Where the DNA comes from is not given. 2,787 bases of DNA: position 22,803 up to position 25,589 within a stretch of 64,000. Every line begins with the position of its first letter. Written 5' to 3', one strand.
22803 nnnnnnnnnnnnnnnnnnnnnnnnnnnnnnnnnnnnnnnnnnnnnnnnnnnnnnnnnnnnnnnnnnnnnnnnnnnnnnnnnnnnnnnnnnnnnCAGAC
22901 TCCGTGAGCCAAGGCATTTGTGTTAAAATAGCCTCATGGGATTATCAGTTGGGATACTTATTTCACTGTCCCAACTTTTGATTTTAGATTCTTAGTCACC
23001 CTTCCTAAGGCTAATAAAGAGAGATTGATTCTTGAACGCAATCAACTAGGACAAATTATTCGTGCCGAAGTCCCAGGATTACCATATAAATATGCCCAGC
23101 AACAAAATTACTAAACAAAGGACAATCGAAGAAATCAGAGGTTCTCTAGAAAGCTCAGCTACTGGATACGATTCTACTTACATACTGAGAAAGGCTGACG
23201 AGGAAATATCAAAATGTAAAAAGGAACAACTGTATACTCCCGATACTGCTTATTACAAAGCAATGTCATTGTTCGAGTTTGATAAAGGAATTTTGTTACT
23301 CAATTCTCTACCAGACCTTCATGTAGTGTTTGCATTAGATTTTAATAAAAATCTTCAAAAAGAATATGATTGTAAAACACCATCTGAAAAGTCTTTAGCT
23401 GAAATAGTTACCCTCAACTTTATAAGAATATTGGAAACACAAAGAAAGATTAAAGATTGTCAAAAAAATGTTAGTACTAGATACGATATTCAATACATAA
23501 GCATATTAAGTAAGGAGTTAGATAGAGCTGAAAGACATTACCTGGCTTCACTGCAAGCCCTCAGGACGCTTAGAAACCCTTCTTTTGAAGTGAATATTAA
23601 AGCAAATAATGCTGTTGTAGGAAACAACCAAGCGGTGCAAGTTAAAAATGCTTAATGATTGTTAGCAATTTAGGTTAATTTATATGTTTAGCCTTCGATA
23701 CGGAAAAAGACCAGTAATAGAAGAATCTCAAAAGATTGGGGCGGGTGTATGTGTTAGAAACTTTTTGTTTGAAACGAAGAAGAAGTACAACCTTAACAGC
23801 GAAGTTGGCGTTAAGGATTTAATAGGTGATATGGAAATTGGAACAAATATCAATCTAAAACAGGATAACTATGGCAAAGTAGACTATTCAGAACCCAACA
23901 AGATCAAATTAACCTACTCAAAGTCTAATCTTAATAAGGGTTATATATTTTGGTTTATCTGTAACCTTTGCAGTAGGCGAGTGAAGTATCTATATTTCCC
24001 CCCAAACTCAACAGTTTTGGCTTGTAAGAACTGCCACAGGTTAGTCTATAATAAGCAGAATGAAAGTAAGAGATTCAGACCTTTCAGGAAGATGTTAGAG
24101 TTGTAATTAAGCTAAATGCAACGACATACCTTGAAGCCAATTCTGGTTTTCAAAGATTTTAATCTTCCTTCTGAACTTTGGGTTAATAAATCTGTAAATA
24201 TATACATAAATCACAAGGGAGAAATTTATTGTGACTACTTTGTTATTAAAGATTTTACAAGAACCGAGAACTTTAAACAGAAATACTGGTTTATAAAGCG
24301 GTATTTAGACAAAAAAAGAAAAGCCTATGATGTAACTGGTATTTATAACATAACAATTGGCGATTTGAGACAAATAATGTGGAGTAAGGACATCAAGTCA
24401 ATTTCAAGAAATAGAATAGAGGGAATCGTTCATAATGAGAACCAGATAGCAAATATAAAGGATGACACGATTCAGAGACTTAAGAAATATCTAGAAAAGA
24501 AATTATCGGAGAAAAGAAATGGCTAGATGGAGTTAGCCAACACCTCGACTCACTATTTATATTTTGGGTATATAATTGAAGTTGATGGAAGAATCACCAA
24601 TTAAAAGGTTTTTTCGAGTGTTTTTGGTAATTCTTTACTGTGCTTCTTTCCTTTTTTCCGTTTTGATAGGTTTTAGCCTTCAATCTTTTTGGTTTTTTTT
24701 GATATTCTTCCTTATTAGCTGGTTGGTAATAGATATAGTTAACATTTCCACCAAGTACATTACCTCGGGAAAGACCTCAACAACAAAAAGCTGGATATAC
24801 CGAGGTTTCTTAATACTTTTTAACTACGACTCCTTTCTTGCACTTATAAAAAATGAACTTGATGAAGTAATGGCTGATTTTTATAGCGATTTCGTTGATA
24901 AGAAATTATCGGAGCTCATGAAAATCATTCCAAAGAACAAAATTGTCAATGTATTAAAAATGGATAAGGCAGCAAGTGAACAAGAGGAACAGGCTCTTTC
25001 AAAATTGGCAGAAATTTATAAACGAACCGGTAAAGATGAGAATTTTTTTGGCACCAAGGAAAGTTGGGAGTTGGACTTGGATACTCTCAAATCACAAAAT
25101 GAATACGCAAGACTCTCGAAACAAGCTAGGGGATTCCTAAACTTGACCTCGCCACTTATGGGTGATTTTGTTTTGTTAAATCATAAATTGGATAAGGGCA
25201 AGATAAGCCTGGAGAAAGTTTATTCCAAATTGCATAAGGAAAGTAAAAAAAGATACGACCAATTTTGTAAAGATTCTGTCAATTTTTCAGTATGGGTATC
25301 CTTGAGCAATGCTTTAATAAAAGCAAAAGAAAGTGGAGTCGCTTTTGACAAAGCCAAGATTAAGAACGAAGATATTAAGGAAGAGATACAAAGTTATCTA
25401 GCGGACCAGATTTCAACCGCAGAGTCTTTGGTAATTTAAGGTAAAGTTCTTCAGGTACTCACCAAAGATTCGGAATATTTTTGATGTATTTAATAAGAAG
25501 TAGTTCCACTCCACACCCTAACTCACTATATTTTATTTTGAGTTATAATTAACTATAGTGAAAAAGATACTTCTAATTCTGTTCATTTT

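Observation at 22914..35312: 12.3-kb integrative element inserted into codons 6-7 of ychF; att sites reconstructable by eye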

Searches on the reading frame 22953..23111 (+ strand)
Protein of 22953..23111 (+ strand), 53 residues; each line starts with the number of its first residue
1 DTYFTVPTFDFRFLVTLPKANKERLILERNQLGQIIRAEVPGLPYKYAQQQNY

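Call 107: search_protein_representatives(alignment_id=A3)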
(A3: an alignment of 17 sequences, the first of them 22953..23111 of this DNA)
Query: 17 sequences, 79 profile positions. Proteins with E-value up to 0.001 (for the whole library): 237; up to 1e-10: 96; up to 1e-30: 0. The best 150 are listed.
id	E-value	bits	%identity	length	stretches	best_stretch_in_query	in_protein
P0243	2.3e-27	110.6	-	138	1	2-71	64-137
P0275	9.4e-24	99.0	-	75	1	12-73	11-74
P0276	5.9e-23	96.5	-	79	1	12-70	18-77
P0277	7.5e-22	92.9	-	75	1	15-73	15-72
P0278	1.1e-20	89.2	-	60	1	18-73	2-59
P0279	1.2e-20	89.1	-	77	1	20-75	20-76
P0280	2.9e-20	87.9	-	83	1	15-73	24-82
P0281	1.8e-19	85.3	-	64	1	17-76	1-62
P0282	4.2e-19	84.1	-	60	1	17-70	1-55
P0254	4.7e-19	84.0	-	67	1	17-79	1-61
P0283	7.3e-19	83.4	-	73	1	19-67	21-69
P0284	1.5e-18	82.4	-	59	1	17-72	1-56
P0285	7.0e-18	80.2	-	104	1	3-70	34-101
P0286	1.1e-17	79.6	-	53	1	17-67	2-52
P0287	1.1e-17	79.6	-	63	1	16-70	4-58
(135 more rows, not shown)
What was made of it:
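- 22953..23114 (+): Detached 3' end of the recombinase gene. These 53 codons plus stop (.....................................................*) are in frame with LSR residue 537 when the element ends are joined. 237 clusters at 50% identity carry it (call 107).
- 237 clusters carry it (call 107).
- Tried and rejected: It did show that the tail occurs in 237 clusters (call 107).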

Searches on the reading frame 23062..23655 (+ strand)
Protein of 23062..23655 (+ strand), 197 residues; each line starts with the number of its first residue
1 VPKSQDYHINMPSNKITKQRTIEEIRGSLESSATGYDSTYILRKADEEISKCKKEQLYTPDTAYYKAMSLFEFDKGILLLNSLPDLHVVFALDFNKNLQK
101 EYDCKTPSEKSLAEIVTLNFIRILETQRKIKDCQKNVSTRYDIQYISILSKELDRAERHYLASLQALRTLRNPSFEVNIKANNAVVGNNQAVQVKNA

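Call 11: search_protein_families(library=pfam, proteins=[window:23062-23655:+], max_evalue=0.01)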
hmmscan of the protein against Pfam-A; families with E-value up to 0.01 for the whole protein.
window:23062-23655:+ (197 aa): 0 families

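Call 23: search_protein_families(library=phrogs, proteins=[window:23062-23655:+], max_evalue=0.01)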
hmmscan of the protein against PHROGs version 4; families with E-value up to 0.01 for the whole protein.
window:23062-23655:+ (197 aa): 0 families

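Call 54: search_protein_families(library=pfam, proteins=[window:23092-23655:+], max_evalue=5)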
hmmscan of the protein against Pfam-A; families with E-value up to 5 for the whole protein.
window:23092-23655:+ (187 aa): 1 family
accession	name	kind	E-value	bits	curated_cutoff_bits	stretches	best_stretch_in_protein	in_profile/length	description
PF13113.11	DUF3970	-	0.12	13.1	21.1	1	111-146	4-36/55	Protein of unknown function (DUF3970)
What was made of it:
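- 23092..24106 (+): Conserved left-end genes of unknown function: a 187-aa ORF (23092-23655, whose start overlaps the end of the tail) and a 140-aa Cys-rich ORF (23684-24106). No Pfam or PHROG family matched (calls 11, 23, 54).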

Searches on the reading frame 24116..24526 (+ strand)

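Call 11: search_protein_families(library=pfam, proteins=[window:24116-24526:+], max_evalue=0.01)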
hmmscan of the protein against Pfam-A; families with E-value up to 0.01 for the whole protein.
window:24116-24526:+ (136 aa): 0 families

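Call 23: search_protein_families(library=phrogs, proteins=[window:24116-24526:+], max_evalue=0.01)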
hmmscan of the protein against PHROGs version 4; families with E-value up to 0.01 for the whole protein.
window:24116-24526:+ (136 aa): 1 family
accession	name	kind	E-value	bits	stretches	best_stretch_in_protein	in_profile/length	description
phrog_17256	-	unknown function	0.00068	20.8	1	60-106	72-115/119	-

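Call 55: search_protein_families(library=padloc, proteins=[window:24116-24526:+], max_evalue=0.01)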
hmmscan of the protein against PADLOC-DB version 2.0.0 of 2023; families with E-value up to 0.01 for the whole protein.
window:24116-24526:+ (136 aa): 0 families

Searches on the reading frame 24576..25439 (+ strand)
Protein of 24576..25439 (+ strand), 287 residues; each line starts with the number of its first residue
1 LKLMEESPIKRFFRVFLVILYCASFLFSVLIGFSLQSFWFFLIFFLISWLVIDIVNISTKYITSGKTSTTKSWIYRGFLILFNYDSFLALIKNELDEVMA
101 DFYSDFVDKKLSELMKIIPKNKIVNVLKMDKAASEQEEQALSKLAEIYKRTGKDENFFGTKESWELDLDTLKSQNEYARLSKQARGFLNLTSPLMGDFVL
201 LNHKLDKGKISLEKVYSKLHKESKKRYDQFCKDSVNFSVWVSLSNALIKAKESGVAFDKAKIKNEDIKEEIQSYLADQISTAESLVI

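Call 11: search_protein_families(library=pfam, proteins=[window:24576-25439:+], max_evalue=0.01)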
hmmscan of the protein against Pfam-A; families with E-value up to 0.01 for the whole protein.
window:24576-25439:+ (287 aa): 0 families

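Call 23: search_protein_families(library=phrogs, proteins=[window:24576-25439:+], max_evalue=0.01)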
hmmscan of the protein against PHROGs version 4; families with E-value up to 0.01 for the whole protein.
window:24576-25439:+ (287 aa): 0 families

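Call 55: search_protein_families(library=padloc, proteins=[window:24576-25439:+], max_evalue=0.01)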
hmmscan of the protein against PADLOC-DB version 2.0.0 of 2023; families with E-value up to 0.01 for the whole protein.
window:24576-25439:+ (287 aa): 0 families
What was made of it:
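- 24116..30263 (.): Variable cargo. On the + strand: three ORFs and two small ones. On the - strand: an RDD-family protein with a zinc ribbon, three more zinc-ribbon proteins, an M48 peptidase, a 69-aa ORF and a DUF6804 protein. No defence-system match of note (call 55).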
